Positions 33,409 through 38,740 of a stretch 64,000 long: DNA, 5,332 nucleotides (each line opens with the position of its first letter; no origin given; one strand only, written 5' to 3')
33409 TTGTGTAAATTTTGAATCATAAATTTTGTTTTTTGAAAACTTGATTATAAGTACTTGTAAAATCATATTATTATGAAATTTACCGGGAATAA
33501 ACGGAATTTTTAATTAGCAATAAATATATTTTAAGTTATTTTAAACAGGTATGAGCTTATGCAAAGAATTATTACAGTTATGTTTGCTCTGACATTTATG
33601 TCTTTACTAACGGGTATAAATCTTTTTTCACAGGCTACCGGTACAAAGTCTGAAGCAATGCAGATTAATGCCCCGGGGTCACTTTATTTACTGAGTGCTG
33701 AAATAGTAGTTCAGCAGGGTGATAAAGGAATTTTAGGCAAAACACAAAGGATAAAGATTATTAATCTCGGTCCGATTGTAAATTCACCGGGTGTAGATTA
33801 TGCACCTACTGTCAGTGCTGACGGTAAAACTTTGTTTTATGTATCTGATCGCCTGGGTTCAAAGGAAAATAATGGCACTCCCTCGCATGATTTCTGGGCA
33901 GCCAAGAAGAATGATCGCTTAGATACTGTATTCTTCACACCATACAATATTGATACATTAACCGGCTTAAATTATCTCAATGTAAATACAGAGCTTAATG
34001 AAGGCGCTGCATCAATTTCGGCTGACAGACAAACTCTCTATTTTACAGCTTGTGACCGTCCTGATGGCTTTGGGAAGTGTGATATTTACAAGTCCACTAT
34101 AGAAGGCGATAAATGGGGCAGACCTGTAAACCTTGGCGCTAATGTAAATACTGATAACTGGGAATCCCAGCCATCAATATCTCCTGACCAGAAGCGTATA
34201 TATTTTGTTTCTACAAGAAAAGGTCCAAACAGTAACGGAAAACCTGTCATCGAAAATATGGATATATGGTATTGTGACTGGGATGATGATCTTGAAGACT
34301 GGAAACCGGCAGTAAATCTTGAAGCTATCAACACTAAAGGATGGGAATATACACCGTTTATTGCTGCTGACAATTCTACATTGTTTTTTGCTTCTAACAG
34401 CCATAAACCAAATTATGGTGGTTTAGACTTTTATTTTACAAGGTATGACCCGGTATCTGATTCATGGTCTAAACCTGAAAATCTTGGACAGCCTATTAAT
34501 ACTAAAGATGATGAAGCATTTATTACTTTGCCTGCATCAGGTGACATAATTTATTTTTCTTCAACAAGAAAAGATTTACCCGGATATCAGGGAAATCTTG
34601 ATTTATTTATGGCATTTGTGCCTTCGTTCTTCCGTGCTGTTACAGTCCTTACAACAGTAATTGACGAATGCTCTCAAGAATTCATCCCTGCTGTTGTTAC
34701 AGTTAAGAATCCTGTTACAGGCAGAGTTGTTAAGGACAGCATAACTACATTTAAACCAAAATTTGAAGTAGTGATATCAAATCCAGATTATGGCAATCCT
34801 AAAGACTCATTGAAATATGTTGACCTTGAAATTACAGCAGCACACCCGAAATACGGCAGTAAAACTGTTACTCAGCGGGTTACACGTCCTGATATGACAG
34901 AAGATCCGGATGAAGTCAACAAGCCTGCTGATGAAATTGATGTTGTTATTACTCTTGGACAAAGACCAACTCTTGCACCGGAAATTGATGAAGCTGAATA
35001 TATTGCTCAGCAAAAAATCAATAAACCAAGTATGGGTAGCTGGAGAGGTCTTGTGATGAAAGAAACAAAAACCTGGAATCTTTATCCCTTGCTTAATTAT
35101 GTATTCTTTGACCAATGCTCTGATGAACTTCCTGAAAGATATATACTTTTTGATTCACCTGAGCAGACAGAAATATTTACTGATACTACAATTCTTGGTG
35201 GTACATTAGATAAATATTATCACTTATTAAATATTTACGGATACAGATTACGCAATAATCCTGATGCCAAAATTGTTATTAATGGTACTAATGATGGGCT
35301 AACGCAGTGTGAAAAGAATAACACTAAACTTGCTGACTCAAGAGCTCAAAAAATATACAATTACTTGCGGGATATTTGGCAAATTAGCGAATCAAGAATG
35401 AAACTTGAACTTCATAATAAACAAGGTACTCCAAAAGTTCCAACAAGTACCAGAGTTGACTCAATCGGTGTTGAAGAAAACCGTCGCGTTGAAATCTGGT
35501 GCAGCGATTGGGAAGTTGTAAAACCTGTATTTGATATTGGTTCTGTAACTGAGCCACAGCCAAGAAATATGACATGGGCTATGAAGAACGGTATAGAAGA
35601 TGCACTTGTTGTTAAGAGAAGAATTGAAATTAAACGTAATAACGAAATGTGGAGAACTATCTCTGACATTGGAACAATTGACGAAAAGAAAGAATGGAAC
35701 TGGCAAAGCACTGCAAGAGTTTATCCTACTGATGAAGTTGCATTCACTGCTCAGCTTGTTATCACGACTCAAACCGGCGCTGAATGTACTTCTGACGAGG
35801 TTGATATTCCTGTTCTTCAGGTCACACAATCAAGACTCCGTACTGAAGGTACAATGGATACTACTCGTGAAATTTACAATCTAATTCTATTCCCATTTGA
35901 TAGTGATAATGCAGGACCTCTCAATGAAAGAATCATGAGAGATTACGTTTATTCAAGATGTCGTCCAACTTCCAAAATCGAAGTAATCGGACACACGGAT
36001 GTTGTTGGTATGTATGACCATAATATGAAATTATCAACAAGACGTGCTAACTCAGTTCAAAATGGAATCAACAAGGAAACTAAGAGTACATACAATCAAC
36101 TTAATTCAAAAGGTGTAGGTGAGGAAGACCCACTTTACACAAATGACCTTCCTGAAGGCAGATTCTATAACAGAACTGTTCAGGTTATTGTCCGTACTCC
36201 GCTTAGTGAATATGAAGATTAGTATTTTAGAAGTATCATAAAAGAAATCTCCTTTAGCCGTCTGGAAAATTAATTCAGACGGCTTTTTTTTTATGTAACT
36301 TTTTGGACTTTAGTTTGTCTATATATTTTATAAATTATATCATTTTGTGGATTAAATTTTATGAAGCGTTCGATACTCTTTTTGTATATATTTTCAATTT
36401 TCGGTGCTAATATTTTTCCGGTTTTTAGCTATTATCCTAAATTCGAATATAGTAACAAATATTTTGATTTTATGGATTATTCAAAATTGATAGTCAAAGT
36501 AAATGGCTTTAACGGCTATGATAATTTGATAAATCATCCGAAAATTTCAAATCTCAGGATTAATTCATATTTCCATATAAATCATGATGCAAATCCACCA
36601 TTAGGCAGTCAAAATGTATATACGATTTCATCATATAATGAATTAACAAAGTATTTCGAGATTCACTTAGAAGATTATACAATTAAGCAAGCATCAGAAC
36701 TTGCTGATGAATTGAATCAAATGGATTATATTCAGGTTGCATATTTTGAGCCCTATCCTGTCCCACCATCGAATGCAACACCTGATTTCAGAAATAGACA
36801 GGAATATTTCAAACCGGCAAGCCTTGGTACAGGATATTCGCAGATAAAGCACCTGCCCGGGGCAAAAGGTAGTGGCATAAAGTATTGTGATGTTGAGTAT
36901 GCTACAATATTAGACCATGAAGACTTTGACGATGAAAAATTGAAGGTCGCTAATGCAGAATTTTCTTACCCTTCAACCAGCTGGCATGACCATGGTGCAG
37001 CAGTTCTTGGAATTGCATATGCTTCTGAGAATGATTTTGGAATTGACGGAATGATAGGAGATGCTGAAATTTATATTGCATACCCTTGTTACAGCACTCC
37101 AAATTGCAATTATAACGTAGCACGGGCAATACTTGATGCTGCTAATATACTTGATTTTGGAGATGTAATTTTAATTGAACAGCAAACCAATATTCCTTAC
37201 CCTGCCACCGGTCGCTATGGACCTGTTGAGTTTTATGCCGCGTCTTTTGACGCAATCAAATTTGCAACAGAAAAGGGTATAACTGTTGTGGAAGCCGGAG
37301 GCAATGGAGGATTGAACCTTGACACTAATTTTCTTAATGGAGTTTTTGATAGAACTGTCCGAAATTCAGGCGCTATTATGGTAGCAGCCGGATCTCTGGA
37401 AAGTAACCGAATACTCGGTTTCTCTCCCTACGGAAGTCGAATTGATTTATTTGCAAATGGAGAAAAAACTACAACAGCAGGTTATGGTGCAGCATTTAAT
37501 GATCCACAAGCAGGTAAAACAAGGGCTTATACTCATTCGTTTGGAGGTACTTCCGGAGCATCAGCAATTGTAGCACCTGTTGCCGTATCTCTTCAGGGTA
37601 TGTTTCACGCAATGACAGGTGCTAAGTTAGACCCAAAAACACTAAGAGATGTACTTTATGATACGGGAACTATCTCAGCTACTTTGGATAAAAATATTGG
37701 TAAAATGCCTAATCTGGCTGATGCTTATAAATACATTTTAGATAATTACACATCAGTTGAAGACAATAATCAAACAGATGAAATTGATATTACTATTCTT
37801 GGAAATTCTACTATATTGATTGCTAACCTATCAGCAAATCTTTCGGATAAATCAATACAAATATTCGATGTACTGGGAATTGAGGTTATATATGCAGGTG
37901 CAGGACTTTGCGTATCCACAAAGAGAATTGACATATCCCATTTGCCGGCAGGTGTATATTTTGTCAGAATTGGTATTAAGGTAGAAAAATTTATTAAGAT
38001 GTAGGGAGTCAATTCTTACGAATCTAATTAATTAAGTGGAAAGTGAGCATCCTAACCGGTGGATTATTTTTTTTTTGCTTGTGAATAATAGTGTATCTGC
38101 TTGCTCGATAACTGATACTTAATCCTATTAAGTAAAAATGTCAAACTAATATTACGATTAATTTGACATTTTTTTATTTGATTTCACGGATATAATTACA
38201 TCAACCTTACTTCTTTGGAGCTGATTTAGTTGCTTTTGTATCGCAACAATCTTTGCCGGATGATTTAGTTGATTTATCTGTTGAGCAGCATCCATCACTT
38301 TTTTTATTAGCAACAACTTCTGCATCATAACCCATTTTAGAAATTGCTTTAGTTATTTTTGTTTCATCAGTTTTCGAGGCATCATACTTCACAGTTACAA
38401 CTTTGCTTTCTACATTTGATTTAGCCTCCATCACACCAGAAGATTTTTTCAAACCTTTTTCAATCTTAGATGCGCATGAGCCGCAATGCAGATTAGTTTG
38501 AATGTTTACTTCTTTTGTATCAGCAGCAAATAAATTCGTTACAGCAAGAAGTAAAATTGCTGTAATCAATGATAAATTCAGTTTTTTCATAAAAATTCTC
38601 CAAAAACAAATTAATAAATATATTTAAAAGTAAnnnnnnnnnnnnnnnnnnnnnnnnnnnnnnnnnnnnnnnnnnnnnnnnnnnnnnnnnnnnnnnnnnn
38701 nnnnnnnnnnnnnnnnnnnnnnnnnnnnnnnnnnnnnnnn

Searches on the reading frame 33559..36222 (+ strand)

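Call 41: search_protein_families(library=pfam, proteins=[window:33559-36222:+], max_evalue=0.001)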
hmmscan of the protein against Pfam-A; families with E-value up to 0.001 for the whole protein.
window:33559-36222:+ (887 aa): 2 families
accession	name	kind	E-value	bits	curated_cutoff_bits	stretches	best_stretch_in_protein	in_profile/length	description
PF07676.18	PD40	-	2.9e-30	104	20.9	2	70-98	1-29/38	WD40-like Beta Propeller Repeat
PF00691.25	OmpA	-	5.2e-17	62.4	27.2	1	802-872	26-98/98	OmpA family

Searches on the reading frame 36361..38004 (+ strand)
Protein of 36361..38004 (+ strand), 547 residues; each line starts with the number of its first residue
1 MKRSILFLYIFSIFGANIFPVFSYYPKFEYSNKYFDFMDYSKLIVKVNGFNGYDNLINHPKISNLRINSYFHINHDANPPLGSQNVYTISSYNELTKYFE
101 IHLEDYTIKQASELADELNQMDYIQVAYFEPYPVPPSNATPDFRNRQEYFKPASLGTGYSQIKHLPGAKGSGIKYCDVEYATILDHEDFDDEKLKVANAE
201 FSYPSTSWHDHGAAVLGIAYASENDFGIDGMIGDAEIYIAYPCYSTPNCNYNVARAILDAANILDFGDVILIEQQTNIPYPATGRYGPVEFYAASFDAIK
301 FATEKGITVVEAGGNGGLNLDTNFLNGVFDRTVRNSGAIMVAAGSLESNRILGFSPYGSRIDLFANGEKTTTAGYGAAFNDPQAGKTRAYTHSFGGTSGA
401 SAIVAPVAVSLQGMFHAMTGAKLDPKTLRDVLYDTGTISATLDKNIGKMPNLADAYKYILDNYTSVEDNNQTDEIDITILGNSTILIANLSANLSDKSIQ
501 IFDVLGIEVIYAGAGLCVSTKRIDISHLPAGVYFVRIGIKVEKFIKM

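Call 41: search_protein_families(library=pfam, proteins=[window:36361-38004:+], max_evalue=0.001)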
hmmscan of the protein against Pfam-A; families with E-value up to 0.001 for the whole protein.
window:36361-38004:+ (547 aa): 2 families
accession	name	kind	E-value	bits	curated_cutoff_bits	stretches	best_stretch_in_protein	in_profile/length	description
PF00082.27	Peptidase_S8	-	8.7e-16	58.5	21.8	1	185-436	30-273/288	Subtilase family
PF18962.6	Por_Secre_tail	-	3.2e-07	31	27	1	484-543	9-68/75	Secretion system C-terminal sorting domain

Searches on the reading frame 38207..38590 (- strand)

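Call 41: search_protein_families(library=pfam, proteins=[window:38207-38590:-], max_evalue=0.001)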
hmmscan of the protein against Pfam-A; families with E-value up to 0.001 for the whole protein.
window:38207-38590:- (127 aa): 1 family
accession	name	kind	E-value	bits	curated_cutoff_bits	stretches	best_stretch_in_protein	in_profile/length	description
PF00403.32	HMA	-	1.5e-15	57.8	24.8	1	33-89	6-62/62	Heavy-metal-associated domain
